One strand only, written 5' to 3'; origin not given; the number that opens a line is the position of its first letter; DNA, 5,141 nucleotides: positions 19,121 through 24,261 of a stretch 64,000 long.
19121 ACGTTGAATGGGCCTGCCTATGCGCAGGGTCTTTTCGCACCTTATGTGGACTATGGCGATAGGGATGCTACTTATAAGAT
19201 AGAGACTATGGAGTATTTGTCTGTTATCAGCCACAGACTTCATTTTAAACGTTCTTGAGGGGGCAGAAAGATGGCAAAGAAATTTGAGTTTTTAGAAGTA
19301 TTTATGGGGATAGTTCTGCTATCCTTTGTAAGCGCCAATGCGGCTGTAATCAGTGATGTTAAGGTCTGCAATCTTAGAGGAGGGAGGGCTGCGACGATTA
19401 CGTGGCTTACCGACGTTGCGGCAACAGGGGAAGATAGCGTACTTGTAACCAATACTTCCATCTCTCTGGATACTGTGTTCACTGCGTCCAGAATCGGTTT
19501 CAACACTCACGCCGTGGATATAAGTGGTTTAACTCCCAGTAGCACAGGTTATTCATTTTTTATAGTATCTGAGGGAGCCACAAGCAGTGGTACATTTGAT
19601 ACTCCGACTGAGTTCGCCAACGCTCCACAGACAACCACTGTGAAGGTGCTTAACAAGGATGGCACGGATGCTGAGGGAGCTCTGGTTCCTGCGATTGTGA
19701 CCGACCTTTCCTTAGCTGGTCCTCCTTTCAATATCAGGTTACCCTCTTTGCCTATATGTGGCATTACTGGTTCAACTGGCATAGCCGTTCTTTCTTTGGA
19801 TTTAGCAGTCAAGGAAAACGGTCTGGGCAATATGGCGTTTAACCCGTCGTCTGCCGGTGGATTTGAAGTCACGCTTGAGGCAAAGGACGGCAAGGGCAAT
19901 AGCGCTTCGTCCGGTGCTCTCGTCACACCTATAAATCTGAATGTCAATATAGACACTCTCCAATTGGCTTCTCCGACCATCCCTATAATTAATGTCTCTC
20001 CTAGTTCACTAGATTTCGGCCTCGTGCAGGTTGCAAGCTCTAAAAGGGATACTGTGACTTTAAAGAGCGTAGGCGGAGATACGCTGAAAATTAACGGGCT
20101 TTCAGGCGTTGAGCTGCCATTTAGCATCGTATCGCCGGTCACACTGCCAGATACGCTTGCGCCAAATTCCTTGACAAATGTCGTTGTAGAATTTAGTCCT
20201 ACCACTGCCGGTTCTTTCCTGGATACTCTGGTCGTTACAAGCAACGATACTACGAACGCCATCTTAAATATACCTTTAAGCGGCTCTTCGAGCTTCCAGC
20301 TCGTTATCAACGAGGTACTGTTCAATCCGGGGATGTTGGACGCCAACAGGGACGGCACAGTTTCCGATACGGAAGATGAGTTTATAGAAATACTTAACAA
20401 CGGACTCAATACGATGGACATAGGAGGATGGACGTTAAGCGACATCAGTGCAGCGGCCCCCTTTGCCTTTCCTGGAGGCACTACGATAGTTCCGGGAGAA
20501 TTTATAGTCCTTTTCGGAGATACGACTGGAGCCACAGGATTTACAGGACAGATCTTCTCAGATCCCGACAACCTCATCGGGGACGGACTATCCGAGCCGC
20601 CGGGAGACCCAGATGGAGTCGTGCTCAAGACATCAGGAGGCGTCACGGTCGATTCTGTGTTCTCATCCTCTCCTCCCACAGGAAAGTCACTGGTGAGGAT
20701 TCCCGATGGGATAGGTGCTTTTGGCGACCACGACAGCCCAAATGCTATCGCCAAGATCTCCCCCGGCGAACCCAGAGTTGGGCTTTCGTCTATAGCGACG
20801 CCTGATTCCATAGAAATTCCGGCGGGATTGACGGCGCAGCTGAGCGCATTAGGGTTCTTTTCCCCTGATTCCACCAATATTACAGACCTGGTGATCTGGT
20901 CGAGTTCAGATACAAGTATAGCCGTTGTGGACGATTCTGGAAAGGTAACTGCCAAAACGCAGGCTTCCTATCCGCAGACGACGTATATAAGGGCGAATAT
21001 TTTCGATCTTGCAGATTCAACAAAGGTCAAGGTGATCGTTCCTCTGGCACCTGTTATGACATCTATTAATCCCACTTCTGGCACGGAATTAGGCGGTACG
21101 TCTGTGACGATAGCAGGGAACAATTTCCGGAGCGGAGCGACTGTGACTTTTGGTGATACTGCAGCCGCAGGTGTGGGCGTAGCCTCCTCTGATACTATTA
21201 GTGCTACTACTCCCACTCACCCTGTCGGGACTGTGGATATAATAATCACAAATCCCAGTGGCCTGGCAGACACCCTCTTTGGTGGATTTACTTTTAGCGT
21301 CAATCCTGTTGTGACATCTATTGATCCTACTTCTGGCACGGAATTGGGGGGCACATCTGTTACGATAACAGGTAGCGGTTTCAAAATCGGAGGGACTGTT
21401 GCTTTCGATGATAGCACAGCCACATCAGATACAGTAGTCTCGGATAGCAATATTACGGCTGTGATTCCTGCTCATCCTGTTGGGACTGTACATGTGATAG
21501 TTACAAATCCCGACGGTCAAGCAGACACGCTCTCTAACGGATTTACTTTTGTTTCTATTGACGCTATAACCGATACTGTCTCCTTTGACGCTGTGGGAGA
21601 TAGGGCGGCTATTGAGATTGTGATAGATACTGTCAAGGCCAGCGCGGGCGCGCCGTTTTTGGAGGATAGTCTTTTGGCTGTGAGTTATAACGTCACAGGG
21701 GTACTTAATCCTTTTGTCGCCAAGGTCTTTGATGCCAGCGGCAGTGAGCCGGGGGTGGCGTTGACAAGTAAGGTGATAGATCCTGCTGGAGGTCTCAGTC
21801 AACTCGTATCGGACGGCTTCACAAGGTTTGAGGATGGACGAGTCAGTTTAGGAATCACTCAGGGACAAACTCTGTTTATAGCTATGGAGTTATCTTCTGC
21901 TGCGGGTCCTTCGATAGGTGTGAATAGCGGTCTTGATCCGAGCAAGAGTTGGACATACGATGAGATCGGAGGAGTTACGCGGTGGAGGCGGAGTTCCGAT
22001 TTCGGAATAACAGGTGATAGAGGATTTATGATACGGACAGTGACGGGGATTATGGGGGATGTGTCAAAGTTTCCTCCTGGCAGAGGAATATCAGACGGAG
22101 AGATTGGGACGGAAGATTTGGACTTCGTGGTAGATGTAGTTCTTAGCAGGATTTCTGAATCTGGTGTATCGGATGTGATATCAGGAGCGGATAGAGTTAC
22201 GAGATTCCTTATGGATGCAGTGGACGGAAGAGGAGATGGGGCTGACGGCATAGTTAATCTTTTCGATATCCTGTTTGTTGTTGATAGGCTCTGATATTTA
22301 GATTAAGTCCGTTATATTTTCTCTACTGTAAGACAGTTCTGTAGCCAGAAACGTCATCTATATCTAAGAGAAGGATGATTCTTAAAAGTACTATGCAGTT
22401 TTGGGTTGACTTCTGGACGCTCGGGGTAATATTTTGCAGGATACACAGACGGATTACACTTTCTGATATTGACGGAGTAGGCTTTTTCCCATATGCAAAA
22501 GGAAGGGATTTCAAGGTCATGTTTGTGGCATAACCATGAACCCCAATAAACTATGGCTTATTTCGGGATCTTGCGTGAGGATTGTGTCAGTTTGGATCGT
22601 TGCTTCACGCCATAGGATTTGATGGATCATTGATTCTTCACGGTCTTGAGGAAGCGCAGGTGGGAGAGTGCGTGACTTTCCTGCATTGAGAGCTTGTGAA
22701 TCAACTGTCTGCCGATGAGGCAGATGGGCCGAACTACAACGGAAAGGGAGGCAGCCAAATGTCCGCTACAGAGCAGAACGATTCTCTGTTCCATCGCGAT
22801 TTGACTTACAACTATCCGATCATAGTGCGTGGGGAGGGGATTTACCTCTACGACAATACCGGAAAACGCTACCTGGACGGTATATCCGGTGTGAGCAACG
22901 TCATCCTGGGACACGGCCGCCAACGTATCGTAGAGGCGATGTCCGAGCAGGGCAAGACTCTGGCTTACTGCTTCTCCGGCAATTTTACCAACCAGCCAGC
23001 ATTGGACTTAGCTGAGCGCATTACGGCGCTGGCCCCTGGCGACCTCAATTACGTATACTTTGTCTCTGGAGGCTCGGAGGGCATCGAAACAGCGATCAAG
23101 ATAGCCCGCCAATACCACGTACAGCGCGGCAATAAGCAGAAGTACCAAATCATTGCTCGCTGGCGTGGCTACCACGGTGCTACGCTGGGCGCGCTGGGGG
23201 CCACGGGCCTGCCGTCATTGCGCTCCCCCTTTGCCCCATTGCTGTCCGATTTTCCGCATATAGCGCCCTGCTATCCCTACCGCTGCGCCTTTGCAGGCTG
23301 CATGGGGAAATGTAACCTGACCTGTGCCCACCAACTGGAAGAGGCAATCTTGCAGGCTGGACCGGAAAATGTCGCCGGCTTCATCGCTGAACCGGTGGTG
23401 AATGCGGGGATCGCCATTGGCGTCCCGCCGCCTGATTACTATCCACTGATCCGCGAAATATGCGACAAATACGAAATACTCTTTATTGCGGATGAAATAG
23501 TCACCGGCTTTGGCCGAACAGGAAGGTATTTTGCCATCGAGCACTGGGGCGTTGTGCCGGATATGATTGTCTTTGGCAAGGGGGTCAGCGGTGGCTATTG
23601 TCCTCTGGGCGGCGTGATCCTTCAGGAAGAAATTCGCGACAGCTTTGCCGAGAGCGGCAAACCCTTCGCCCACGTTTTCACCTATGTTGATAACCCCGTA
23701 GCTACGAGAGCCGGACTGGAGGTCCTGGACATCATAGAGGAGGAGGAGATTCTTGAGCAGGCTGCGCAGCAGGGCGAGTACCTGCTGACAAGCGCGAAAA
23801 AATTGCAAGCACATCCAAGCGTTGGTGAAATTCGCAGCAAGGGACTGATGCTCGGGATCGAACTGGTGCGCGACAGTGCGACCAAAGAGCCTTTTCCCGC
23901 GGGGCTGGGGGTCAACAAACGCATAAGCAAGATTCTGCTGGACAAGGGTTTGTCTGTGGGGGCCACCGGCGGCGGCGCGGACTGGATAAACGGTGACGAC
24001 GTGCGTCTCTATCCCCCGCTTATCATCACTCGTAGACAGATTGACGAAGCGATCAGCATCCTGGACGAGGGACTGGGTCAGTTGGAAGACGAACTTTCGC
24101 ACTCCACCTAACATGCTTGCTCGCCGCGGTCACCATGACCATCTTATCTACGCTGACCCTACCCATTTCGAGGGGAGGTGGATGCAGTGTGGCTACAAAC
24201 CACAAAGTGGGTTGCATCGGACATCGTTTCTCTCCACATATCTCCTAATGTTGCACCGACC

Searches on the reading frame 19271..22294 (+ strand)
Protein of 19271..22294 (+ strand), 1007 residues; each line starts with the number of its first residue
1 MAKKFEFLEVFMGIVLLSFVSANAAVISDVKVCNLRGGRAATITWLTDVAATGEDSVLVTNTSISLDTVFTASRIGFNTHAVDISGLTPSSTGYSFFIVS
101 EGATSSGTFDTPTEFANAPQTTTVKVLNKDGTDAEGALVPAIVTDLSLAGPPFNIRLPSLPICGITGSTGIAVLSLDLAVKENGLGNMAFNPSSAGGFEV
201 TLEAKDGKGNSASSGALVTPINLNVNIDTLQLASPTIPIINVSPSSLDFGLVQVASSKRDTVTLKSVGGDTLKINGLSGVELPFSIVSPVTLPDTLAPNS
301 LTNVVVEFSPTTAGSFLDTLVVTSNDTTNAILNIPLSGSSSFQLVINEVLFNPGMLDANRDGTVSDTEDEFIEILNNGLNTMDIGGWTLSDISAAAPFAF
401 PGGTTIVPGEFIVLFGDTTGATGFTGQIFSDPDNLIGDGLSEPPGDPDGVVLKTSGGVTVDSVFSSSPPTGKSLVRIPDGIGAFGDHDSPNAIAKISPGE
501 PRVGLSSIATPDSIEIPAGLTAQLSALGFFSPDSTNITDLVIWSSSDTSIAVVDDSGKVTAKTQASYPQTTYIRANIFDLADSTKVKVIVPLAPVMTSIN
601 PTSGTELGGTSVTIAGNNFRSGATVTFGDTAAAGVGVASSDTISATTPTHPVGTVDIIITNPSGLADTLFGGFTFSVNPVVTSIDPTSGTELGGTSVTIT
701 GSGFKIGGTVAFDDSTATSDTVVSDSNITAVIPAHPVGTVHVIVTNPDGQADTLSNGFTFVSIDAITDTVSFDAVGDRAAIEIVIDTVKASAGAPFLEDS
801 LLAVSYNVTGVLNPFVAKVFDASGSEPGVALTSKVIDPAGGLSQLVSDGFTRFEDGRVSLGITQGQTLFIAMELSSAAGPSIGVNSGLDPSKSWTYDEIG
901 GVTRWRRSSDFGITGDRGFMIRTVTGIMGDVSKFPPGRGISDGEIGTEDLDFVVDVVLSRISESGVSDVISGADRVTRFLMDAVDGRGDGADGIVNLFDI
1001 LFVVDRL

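Call 20: search_protein_families(library=pfam, proteins=[window:19271-22294:+], max_evalue=0.00001)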
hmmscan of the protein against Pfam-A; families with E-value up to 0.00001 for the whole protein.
window:19271-22294:+ (1007 aa): 5 families
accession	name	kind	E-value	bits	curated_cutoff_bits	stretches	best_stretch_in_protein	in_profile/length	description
PF01833.30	TIG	-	1.6e-25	89.3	20.9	2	594-676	1-83/84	IPT/TIG domain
PF00932.25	LTD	-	2.4e-13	50.9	34.3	1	341-463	5-105/109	Lamin Tail Domain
PF22544.2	HYDIN_VesB_CFA65-like_Ig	-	1.6e-09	38.3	25.5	1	238-331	1-94/100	HYDIN/CFA65/VesB-like, Ig-like domain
PF22073.2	Cep192_D4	-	1.1e-07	32.4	35.5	1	238-339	2-110/112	Cep192 domain 4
PF20144.5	TIG_SUH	-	9.3e-06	26.2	24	0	594-650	2-55/94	TIG domain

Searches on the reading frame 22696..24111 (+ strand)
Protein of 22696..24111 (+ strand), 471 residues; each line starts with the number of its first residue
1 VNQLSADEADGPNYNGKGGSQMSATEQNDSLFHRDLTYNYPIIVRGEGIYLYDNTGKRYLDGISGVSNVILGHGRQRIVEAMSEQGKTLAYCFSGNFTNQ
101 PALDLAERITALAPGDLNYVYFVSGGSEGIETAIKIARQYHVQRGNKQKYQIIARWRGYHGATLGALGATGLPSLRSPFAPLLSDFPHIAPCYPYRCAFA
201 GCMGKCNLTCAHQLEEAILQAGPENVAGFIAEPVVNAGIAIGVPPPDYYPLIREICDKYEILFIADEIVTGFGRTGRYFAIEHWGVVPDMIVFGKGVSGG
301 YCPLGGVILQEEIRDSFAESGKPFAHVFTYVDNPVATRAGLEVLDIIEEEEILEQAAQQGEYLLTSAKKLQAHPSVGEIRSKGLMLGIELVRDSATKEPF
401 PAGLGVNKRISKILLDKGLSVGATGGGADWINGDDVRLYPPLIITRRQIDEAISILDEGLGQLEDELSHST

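Call 20: search_protein_families(library=pfam, proteins=[window:22696-24111:+], max_evalue=0.00001)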
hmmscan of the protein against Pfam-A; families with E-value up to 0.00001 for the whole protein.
window:22696-24111:+ (471 aa): 1 family
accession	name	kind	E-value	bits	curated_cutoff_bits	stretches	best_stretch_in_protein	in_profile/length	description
PF00202.27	Aminotran_3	-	2.1e-95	320.2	30.5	1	42-457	12-400/403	Aminotransferase class-III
